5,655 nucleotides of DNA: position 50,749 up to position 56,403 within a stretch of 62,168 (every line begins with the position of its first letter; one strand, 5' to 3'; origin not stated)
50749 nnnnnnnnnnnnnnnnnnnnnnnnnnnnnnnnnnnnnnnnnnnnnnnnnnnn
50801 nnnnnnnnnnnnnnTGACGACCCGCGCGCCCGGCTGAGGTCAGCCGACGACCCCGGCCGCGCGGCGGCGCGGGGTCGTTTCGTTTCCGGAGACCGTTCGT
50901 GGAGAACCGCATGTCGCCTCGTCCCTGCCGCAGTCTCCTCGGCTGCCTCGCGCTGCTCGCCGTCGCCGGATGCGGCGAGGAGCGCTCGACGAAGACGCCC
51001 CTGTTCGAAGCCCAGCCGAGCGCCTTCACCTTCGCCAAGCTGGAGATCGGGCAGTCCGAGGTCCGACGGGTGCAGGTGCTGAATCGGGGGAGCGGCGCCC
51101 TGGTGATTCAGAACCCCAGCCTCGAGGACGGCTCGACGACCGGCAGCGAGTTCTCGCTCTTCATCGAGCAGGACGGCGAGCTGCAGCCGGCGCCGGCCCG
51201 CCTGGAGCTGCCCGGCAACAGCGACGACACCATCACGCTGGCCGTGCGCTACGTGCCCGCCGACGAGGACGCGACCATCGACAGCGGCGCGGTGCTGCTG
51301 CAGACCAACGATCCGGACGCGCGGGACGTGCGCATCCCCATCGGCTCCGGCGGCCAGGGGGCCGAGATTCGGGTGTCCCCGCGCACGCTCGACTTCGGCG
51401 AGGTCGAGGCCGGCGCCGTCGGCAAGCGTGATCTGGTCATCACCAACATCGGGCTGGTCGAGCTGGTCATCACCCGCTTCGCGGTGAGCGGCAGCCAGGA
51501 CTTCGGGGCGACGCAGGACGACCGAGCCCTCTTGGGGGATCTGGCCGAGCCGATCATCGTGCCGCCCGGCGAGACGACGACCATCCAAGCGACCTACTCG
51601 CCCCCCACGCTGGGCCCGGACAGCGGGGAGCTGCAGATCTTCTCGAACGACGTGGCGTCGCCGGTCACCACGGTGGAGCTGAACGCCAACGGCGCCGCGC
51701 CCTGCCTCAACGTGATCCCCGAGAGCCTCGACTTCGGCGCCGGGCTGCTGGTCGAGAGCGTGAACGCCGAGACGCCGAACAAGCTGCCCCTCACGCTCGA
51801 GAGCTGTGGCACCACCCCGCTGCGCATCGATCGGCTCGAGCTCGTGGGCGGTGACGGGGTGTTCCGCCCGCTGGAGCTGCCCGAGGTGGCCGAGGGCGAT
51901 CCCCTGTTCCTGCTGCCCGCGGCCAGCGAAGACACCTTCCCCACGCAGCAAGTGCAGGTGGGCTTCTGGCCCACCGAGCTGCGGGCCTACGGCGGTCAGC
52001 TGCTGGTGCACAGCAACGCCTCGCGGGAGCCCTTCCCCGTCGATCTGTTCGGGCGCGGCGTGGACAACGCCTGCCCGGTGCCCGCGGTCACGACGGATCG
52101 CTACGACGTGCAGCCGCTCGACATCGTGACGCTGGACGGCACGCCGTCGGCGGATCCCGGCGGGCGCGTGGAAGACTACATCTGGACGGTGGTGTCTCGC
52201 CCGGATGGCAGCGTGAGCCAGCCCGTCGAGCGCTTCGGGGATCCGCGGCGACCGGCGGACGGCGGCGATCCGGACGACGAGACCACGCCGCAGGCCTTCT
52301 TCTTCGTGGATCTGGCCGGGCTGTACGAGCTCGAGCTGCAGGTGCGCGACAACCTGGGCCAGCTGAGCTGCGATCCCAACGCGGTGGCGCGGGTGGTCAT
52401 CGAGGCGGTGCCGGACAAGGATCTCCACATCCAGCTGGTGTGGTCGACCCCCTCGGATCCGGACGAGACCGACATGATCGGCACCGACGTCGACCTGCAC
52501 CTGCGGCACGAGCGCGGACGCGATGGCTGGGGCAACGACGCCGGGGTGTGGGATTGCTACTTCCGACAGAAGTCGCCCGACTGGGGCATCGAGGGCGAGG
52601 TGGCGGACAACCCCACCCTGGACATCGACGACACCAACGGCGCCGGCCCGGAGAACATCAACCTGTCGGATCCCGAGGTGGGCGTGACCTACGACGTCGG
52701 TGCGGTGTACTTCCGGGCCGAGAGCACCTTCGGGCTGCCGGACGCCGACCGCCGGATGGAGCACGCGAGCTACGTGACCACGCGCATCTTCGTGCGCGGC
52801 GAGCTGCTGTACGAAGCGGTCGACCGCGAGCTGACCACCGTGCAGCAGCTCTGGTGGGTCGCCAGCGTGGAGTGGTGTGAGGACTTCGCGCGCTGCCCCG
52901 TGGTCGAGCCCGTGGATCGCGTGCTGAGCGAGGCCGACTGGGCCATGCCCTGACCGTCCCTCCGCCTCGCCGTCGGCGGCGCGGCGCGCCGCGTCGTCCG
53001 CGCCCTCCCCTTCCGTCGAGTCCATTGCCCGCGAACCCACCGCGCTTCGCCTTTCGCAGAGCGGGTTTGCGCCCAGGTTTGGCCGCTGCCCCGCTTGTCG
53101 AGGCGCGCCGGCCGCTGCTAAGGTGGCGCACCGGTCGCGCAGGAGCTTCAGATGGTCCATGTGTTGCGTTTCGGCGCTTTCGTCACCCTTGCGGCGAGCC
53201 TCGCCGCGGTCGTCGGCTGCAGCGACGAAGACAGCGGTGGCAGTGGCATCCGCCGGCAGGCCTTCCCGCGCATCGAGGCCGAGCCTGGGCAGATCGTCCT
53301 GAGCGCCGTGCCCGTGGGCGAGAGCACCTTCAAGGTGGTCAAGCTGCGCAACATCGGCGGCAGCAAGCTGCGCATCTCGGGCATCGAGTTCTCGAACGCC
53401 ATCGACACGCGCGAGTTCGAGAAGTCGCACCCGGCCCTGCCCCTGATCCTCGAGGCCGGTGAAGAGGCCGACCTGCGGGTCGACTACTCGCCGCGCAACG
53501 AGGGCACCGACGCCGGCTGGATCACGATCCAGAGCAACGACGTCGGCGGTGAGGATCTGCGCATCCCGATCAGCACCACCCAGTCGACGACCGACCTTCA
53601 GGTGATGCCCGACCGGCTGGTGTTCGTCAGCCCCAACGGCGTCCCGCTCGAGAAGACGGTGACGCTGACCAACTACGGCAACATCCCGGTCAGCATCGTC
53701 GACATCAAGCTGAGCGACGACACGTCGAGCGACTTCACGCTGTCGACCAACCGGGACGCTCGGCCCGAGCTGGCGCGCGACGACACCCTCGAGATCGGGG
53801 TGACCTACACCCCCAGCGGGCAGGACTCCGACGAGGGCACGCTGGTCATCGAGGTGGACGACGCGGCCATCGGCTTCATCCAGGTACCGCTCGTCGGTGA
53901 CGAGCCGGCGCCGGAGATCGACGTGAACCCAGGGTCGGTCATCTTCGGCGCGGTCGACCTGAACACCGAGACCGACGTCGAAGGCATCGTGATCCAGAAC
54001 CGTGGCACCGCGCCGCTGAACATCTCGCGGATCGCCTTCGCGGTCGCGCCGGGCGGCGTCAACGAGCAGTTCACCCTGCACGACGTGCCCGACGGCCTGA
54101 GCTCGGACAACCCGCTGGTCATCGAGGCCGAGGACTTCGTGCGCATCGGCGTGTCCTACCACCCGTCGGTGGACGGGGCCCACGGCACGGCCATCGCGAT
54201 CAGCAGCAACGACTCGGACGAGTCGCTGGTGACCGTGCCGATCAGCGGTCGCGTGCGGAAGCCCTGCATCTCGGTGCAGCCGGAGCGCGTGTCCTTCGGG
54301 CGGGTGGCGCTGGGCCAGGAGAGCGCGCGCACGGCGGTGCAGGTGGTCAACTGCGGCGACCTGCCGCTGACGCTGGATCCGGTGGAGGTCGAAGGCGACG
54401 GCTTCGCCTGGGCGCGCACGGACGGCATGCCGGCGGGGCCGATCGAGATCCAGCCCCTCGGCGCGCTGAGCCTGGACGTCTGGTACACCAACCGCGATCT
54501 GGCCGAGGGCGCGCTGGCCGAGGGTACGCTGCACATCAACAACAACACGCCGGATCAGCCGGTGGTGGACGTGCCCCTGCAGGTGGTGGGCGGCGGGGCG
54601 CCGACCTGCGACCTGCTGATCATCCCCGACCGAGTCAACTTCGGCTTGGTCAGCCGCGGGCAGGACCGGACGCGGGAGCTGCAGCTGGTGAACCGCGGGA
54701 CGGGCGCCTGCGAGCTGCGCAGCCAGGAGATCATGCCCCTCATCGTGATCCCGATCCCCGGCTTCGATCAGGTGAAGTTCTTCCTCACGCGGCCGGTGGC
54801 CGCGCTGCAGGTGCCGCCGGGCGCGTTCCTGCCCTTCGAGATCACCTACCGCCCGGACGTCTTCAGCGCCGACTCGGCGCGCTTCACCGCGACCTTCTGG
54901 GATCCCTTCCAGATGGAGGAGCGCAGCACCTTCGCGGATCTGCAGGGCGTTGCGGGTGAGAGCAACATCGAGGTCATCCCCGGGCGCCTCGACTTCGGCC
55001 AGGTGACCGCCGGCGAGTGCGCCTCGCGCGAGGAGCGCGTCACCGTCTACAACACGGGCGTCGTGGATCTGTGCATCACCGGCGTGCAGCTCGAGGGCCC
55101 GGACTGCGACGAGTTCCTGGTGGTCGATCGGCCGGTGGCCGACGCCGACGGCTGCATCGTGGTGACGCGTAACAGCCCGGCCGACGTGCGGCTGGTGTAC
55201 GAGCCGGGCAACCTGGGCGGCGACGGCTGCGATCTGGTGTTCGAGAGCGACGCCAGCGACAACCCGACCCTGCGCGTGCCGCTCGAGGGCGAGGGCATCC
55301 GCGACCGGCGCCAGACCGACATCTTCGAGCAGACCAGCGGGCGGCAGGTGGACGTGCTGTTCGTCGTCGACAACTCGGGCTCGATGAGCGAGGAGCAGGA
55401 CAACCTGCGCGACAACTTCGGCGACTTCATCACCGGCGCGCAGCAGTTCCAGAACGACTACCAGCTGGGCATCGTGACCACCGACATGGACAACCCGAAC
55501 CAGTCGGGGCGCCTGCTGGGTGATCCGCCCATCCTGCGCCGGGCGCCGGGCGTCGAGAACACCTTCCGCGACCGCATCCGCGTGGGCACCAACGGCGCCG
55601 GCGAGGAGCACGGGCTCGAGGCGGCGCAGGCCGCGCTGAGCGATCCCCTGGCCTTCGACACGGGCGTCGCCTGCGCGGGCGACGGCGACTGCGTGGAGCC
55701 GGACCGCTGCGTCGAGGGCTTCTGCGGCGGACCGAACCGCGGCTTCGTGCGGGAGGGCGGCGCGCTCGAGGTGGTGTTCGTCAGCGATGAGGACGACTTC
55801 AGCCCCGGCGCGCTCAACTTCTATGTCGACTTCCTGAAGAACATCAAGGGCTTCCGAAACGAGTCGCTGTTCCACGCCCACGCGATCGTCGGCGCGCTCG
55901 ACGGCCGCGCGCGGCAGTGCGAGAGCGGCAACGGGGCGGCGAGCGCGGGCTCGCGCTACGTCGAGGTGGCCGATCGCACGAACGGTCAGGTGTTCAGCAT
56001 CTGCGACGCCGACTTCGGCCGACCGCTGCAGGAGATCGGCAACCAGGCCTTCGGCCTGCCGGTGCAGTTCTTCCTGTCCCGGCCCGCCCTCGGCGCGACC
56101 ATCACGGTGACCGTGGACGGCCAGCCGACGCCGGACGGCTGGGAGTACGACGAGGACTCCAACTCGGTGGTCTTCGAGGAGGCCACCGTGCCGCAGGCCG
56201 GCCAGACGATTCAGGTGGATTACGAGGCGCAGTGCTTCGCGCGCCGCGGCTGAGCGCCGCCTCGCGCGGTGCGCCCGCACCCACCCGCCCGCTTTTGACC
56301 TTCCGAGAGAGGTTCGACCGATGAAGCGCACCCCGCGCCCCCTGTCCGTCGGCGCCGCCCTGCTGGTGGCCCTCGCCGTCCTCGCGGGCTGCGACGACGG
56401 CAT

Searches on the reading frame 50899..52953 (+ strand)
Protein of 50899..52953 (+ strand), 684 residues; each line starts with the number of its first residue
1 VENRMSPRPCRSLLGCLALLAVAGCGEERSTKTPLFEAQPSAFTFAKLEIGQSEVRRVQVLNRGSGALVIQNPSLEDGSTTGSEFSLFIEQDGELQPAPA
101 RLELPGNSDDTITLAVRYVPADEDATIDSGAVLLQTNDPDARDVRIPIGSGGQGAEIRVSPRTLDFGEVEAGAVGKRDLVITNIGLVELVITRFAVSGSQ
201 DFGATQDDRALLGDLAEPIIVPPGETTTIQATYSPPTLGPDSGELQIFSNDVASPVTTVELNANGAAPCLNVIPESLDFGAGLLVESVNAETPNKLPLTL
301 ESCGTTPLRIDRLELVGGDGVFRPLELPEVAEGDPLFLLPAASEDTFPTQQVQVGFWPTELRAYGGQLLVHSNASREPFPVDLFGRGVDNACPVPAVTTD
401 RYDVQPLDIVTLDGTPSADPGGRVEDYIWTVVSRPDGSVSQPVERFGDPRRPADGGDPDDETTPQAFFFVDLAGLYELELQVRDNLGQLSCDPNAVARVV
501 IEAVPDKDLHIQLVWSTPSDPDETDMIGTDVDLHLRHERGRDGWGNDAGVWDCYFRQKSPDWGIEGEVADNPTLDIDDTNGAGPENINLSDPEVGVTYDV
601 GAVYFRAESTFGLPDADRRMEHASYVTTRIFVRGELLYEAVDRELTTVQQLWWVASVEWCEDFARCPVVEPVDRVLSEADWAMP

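Call 10: search_protein_families(library=pfam, proteins=[window:50899-52953:+], max_evalue=0.01)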
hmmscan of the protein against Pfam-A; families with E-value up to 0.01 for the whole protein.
window:50899-52953:+ (684 aa): 8 families
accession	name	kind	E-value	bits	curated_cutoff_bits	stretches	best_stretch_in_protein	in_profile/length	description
PF22073.2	Cep192_D4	-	1.6e-12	48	35.5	1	156-263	3-109/112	Cep192 domain 4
PF22544.2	HYDIN_VesB_CFA65-like_Ig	-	7.1e-12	45.9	25.5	1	156-263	2-99/100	HYDIN/CFA65/VesB-like, Ig-like domain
PF15780.11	ASH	-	7.7e-07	29.7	27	1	162-254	12-95/98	Abnormal spindle-like microcephaly-assoc'd, ASPM-SPD-2-Hydin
PF07610.17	DUF1573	-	9.9e-06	25.9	26.1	1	160-257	4-91/98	Protein of unknown function (DUF1573)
PF24507.1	Ig_CFAP65_4th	-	0.00028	21.7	27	0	349-386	39-75/76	CFAP65, fourth Ig-like domain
PF12371.14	TMEM131_like_N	-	0.0011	19.6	28.8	0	158-247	2-82/84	Transmembrane protein 131-like N-terminal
PF14874.12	PapD-like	-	0.0018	18.9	27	0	157-197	4-41/102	Flagellar-associated PapD-like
PF22352.2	K319L-like_PKD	-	0.0039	17.6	27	0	406-439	10-44/84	K319L-like, PKD domain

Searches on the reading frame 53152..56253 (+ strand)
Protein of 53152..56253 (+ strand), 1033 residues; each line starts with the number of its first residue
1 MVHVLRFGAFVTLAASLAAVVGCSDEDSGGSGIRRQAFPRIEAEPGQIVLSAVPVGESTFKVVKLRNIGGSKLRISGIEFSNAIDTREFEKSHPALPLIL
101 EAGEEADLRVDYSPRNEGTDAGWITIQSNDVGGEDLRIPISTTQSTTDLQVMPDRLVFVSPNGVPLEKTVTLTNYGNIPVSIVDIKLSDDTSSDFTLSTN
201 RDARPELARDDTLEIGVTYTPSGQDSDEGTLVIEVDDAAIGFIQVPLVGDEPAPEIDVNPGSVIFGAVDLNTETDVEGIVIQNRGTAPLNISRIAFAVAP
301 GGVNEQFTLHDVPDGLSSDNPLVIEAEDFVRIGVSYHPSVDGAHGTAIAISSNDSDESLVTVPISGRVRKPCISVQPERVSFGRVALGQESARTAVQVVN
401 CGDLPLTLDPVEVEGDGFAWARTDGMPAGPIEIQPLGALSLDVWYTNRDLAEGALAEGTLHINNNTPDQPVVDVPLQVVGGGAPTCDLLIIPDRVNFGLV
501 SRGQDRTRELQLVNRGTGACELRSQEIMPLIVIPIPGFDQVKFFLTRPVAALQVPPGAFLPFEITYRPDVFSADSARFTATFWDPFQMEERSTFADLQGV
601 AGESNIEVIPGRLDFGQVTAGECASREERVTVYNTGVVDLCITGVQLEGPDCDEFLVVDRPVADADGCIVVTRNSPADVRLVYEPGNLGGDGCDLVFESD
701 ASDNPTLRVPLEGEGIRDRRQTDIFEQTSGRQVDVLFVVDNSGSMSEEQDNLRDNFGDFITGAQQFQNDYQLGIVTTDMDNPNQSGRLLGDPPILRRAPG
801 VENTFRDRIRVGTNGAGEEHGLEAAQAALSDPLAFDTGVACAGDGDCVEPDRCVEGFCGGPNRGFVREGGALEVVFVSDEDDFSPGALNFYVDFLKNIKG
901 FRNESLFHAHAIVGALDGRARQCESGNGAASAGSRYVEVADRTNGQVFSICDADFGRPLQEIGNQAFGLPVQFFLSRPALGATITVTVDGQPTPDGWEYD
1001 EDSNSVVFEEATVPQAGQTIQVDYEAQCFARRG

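Call 10: search_protein_families(library=pfam, proteins=[window:53152-56253:+], max_evalue=0.01)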
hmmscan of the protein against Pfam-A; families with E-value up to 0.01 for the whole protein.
window:53152-56253:+ (1033 aa): 6 families
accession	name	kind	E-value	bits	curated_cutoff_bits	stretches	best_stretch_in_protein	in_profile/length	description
PF22544.2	HYDIN_VesB_CFA65-like_Ig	-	2.2e-24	86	25.5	1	39-140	1-97/100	HYDIN/CFA65/VesB-like, Ig-like domain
PF22073.2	Cep192_D4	-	3e-22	79.4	35.5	2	254-366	2-109/112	Cep192 domain 4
PF15780.11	ASH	-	6.4e-15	55.6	27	1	46-132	12-94/98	Abnormal spindle-like microcephaly-assoc'd, ASPM-SPD-2-Hydin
PF07610.17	DUF1573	-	1.6e-08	34.9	26.1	0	51-131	11-86/98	Protein of unknown function (DUF1573)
PF14874.12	PapD-like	-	1.2e-07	32.2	27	0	371-400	2-30/102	Flagellar-associated PapD-like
PF00932.25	LTD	-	2.5e-07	31.5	34.3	0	44-111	4-70/109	Lamin Tail Domain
